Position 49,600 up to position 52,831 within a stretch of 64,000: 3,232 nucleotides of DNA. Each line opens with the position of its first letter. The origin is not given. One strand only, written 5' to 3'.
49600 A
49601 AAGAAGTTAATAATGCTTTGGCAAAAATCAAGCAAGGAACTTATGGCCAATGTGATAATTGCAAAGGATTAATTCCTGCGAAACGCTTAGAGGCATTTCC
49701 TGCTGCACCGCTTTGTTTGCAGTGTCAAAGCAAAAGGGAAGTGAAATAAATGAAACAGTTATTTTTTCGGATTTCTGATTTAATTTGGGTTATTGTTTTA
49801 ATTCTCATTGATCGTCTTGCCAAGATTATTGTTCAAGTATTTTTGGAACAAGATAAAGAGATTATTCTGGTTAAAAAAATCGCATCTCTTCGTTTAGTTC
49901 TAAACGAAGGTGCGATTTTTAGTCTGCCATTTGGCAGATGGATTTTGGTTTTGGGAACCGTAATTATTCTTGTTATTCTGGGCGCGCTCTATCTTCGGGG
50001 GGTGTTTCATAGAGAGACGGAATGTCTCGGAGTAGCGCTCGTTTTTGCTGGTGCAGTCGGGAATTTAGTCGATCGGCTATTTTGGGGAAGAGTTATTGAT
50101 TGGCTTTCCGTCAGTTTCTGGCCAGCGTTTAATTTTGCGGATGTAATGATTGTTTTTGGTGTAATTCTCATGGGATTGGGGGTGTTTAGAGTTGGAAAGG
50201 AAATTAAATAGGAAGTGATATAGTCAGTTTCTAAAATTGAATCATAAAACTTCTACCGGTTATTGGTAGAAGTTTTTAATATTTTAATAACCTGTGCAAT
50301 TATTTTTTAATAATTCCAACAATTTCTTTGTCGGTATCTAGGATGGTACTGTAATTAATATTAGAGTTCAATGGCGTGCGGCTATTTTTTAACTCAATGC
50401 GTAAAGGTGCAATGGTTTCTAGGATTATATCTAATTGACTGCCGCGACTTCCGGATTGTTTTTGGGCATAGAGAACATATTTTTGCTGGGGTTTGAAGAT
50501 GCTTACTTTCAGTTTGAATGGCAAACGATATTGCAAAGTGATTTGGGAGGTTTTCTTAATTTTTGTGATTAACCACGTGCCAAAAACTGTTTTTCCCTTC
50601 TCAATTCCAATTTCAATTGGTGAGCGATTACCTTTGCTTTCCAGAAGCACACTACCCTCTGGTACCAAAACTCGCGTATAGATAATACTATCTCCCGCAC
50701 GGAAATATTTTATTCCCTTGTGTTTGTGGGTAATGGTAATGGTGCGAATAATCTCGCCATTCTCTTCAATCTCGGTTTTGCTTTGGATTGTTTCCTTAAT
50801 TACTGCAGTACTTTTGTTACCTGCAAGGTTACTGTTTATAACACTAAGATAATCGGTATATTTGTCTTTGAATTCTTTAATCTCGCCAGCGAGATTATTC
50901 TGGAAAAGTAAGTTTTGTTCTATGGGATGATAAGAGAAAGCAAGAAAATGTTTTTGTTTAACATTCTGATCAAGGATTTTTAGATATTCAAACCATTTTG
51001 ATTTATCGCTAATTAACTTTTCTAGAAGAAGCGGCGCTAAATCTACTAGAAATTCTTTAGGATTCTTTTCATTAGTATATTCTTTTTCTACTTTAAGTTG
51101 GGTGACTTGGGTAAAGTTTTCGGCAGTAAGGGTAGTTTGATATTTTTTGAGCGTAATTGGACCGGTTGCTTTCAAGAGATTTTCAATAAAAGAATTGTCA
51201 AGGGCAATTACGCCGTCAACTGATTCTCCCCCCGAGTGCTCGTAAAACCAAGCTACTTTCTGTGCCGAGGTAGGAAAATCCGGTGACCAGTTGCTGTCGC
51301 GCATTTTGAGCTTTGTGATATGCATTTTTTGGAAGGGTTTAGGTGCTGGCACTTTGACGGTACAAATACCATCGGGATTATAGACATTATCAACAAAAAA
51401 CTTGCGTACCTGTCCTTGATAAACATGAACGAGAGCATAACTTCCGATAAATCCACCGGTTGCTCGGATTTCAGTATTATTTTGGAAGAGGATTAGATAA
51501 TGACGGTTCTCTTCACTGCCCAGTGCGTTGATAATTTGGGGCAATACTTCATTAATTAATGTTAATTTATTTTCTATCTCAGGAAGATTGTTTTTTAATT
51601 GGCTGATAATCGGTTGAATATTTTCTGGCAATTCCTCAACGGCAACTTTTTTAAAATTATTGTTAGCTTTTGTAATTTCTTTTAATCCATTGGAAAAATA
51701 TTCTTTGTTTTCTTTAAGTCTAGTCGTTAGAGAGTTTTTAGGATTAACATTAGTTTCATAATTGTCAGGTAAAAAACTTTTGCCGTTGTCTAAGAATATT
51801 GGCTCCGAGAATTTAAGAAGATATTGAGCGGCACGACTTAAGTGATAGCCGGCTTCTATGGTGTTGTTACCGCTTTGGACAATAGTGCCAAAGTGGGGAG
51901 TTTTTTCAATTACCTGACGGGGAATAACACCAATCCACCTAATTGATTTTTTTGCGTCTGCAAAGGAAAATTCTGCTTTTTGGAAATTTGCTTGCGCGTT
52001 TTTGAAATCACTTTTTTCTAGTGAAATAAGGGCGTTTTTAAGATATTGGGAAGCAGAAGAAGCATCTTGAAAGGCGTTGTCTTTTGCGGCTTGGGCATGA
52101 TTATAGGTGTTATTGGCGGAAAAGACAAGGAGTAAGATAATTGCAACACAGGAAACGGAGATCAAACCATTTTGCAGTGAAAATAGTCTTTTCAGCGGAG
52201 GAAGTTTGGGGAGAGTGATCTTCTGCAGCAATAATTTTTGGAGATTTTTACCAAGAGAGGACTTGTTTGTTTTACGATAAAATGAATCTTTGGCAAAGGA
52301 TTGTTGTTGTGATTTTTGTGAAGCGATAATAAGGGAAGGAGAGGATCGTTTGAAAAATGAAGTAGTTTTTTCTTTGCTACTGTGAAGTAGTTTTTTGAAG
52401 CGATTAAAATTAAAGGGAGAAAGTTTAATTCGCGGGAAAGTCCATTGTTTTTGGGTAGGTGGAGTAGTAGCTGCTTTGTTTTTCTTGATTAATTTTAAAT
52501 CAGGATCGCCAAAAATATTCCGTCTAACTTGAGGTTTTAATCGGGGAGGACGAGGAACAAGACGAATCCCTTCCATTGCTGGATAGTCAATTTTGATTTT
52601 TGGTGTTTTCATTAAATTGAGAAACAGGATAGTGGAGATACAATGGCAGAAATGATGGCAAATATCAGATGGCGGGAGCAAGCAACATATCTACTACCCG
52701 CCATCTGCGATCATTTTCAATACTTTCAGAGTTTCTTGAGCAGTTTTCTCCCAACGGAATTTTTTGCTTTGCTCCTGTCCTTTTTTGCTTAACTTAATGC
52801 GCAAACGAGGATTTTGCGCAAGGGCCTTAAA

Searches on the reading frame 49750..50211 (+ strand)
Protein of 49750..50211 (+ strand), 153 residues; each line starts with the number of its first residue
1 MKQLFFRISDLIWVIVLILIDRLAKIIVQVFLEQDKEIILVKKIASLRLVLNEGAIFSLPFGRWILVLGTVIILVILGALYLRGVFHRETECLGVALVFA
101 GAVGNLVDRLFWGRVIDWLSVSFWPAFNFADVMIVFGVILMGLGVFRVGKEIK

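Call 67: search_protein_families(library=pfam, proteins=[window:49750-50211:+], max_evalue=0.001)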
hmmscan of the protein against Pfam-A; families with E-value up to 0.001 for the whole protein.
window:49750-50211:+ (153 aa): 1 family
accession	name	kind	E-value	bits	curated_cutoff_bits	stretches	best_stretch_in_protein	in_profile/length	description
PF01252.23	Peptidase_A8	-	6.6e-30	104.6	25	1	14-145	2-140/142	Signal peptidase (SPase) II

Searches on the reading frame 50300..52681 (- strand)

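Call 53: search_protein_families(library=ncbifam, proteins=[window:50300-52681:-], max_evalue=0.00001)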
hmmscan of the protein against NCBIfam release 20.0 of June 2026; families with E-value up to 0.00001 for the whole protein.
window:50300-52681:- (793 aa): 0 families

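Call 67: search_protein_families(library=pfam, proteins=[window:50300-52681:-], max_evalue=0.001)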
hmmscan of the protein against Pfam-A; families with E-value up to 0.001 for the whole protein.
window:50300-52681:- (793 aa): 1 family
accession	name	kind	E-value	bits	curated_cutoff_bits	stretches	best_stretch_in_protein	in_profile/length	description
PF13196.11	DUF4012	-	1.9e-33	116.4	28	1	391-528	2-140/144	Protein of unknown function (DUF4012)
